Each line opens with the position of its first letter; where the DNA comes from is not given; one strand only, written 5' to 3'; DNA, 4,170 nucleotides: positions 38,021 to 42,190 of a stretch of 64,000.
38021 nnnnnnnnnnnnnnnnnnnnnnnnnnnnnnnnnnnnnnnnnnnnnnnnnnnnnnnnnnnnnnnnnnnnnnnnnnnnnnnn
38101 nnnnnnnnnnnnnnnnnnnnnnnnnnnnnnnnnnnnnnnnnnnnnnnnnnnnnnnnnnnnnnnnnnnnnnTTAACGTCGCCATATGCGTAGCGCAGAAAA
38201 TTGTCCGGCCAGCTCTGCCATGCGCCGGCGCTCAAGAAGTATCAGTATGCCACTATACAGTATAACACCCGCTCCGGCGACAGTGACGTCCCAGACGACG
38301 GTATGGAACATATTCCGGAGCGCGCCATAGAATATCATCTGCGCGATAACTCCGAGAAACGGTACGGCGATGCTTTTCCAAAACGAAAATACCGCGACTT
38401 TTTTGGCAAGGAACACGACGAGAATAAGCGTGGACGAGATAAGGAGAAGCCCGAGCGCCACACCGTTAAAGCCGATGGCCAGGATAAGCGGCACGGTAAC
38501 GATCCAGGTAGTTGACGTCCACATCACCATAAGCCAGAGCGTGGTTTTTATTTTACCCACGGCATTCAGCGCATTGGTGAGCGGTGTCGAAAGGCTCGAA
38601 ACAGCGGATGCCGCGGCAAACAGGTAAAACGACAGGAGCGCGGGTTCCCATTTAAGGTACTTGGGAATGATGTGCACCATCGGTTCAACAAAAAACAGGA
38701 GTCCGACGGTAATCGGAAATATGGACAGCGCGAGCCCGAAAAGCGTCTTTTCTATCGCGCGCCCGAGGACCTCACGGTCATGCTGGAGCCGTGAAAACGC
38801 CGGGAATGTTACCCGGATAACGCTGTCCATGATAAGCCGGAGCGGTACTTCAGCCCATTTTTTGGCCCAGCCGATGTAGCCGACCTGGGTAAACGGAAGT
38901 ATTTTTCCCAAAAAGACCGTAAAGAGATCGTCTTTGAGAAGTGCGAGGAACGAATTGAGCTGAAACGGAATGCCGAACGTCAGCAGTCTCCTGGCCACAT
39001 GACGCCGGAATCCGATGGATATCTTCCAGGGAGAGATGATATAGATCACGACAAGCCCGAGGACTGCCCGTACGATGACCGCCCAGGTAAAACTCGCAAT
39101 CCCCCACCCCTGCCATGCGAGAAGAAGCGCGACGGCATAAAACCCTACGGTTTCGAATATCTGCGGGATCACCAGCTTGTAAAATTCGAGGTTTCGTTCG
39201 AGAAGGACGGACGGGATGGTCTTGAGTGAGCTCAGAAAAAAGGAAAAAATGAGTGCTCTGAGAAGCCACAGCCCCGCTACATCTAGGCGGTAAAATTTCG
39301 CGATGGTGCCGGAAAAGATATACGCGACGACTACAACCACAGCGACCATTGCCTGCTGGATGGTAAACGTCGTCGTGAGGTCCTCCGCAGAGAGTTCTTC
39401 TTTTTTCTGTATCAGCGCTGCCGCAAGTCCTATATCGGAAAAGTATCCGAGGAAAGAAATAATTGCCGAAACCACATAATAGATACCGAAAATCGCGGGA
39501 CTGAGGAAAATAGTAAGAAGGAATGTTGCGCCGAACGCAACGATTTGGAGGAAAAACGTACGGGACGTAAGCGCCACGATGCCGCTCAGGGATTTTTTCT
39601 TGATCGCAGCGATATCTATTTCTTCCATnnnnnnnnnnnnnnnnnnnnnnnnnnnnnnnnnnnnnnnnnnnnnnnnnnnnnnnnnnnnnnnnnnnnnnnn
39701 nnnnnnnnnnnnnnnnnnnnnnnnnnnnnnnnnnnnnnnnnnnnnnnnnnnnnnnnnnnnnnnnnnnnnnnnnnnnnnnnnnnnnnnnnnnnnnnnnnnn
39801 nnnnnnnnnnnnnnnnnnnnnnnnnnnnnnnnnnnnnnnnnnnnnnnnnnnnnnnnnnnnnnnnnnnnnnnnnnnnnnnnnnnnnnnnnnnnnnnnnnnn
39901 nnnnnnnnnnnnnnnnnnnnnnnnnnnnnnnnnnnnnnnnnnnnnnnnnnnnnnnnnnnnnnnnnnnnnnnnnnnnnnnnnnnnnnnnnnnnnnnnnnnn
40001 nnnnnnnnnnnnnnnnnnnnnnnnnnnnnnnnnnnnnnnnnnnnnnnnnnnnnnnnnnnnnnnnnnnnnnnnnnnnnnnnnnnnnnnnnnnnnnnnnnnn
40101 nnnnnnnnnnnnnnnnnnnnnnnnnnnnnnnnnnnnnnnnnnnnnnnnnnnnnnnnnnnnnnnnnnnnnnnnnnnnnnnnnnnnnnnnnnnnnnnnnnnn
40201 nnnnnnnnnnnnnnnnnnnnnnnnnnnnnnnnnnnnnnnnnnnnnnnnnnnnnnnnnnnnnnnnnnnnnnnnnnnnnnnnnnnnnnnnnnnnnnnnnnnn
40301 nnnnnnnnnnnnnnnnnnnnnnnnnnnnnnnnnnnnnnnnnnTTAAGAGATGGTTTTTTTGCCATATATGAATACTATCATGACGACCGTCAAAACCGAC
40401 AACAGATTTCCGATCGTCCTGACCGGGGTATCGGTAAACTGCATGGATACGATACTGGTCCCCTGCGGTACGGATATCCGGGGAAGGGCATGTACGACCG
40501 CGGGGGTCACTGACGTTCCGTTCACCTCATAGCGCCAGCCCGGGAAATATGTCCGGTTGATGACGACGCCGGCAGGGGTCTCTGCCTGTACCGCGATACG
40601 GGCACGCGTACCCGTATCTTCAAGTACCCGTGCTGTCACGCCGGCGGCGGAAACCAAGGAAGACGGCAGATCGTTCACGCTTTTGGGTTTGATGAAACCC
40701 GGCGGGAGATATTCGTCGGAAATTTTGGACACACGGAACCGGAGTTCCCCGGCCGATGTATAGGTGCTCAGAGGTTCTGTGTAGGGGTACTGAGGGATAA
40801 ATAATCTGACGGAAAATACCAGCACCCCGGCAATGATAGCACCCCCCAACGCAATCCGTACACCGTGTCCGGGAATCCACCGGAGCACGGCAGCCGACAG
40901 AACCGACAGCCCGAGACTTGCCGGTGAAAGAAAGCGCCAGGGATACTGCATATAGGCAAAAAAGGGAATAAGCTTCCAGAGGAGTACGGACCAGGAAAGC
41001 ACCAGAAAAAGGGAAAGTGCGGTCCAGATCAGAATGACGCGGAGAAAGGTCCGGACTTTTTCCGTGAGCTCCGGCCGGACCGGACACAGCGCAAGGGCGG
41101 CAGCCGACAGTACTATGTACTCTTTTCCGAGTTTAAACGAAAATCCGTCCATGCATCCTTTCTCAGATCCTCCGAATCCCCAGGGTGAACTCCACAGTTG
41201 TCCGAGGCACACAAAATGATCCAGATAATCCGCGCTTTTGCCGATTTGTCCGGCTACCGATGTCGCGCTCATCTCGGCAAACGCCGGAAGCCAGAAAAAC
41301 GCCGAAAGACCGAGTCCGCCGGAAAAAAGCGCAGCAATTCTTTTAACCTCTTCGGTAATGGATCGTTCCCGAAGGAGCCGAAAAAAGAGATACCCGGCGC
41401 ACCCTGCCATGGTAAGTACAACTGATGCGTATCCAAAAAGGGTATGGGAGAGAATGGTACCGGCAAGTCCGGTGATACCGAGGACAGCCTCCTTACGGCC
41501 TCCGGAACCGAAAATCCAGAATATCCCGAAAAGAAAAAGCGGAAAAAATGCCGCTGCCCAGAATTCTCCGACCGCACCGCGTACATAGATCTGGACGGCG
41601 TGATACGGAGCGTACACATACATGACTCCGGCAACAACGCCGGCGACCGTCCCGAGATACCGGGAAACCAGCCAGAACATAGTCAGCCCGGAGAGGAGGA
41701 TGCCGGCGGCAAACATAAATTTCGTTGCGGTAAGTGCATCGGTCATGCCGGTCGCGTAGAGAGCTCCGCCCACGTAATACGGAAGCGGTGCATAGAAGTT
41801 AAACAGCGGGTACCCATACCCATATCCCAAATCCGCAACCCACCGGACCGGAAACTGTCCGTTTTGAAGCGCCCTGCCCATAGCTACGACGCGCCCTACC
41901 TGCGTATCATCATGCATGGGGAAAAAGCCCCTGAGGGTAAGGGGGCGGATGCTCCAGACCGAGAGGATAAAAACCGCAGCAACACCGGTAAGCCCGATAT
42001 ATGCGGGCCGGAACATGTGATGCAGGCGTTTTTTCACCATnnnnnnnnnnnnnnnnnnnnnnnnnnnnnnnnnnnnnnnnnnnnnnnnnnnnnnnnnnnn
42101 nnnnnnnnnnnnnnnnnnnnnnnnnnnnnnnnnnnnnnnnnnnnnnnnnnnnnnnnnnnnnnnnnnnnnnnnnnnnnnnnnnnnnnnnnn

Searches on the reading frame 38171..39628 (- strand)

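Call 6: search_protein_families(library=pfam, proteins=[window:38171-39628:-], max_evalue=0.001)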
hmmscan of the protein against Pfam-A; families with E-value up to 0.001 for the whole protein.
window:38171-39628:- (485 aa): 2 families
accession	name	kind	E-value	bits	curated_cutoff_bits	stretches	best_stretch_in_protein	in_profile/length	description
PF13440.11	Polysacc_synt_3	-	1.8e-52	178.9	23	1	38-321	2-283/293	Polysaccharide biosynthesis protein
PF01943.22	Polysacc_synt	-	3.2e-22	79.7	28.2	1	14-282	2-274/274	Polysaccharide biosynthesis protein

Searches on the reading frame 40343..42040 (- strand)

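Call 6: search_protein_families(library=pfam, proteins=[window:40343-42040:-], max_evalue=0.001)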
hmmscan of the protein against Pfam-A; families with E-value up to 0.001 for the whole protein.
window:40343-42040:- (565 aa): 1 family
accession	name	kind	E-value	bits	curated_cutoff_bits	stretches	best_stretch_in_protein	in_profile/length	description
PF10131.15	PTPS_related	-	3.2e-05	23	26.4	1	80-411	1-303/621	6-pyruvoyl-tetrahydropterin synthase related domain; membrane protein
